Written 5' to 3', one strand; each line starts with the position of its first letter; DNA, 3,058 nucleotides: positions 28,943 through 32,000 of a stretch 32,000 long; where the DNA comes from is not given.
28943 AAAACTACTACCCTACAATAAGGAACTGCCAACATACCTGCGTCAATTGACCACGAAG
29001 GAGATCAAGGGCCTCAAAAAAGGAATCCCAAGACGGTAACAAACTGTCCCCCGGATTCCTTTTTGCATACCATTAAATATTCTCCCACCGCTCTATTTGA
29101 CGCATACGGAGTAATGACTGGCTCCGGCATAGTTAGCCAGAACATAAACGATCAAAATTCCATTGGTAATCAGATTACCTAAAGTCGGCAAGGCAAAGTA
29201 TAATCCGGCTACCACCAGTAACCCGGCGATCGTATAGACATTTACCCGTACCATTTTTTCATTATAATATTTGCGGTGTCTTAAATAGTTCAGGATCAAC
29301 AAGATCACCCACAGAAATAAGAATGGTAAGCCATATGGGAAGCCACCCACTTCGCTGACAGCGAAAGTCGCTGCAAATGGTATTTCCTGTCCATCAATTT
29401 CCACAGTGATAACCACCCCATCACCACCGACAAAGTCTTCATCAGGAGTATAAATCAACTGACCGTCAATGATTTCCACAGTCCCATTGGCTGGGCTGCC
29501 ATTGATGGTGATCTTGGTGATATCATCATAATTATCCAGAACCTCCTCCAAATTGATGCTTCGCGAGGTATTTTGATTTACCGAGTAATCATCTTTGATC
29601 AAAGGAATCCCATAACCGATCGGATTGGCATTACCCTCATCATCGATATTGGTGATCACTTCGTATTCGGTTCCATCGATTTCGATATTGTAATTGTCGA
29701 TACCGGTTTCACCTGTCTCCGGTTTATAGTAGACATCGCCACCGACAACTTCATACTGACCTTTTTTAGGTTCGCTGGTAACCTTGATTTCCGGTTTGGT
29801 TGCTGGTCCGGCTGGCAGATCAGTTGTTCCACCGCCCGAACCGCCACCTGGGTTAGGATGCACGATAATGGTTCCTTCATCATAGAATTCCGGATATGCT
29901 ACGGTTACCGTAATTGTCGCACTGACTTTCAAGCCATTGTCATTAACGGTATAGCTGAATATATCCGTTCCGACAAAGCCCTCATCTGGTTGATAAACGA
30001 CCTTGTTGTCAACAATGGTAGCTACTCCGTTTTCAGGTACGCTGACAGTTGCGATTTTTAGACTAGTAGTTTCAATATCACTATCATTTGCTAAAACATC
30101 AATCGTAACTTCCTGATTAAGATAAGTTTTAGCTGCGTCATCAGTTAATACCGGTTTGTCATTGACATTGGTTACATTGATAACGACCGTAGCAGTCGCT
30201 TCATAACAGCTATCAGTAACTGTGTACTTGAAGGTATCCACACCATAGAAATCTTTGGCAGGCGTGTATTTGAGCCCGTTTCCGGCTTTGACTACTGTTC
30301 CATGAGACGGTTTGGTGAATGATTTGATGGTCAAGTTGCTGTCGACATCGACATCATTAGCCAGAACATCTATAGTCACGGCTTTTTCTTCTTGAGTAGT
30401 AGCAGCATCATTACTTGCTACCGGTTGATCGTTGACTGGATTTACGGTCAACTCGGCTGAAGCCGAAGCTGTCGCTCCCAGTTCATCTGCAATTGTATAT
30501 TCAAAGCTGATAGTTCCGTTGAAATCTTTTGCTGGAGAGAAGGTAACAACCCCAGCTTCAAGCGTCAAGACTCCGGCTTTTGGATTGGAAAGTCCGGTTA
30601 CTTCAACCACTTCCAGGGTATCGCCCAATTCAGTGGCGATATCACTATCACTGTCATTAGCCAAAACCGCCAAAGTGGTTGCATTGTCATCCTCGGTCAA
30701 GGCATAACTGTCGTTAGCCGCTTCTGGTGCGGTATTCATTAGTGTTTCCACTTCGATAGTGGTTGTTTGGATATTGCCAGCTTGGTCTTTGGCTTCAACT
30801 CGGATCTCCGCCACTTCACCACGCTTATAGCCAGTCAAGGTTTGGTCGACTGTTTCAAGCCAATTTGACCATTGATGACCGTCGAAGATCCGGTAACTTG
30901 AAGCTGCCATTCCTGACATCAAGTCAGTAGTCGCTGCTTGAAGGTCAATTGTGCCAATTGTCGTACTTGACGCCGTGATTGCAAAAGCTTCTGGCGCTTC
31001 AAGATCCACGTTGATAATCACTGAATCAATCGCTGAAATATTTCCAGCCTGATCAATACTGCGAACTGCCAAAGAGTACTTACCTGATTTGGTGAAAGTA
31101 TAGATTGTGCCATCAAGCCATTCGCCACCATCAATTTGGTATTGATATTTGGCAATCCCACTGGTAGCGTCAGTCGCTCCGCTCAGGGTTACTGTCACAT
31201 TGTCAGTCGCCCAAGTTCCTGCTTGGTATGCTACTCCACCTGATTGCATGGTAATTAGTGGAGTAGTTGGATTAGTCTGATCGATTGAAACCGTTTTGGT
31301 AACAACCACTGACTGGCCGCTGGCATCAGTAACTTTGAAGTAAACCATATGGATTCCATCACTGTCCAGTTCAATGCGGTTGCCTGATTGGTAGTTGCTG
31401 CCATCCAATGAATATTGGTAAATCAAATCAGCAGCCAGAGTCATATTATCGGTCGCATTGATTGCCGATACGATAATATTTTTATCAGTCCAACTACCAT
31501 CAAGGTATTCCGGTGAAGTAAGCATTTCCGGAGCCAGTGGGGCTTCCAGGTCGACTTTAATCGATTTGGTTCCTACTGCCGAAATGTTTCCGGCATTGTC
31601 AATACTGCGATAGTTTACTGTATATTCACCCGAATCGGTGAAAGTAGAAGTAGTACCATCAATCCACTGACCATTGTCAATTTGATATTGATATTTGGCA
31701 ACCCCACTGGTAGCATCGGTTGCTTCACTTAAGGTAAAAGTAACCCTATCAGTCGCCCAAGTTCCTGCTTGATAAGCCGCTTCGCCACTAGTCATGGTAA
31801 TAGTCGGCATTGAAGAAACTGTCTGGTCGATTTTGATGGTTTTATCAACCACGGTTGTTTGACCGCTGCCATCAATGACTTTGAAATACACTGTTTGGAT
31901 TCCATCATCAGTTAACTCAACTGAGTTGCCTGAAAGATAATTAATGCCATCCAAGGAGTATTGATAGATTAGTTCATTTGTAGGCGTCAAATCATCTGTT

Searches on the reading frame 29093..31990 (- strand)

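Call 61: search_protein_families(library=pfam, proteins=[window:29093-31990:-], max_evalue=0.001)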
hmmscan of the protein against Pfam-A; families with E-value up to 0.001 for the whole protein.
window:29093-31990:- (965 aa): 6 families
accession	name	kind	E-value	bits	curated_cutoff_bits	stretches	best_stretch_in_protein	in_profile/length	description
PF17963.7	Big_9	-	1.3e-55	186.7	23.6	4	520-605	1-89/89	Bacterial Ig domain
PF17892.7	Cadherin_5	-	1.5e-42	143.8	26.5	3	519-607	1-98/98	Cadherin-like domain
PF17803.7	Cadherin_4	-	5.2e-32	110.6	25.1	3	510-572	1-67/71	Bacterial cadherin-like domain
PF13754.12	Big_3_4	-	4.3e-05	23.8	27.3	0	102-148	16-61/106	Domain of unknown function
PF19076.6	CshA_repeat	-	6.1e-05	24.1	27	0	454-513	44-100/103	Surface adhesin CshA repetitive domain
PF00801.26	PKD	-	0.00041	20.7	23.5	0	261-320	11-74/80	PKD domain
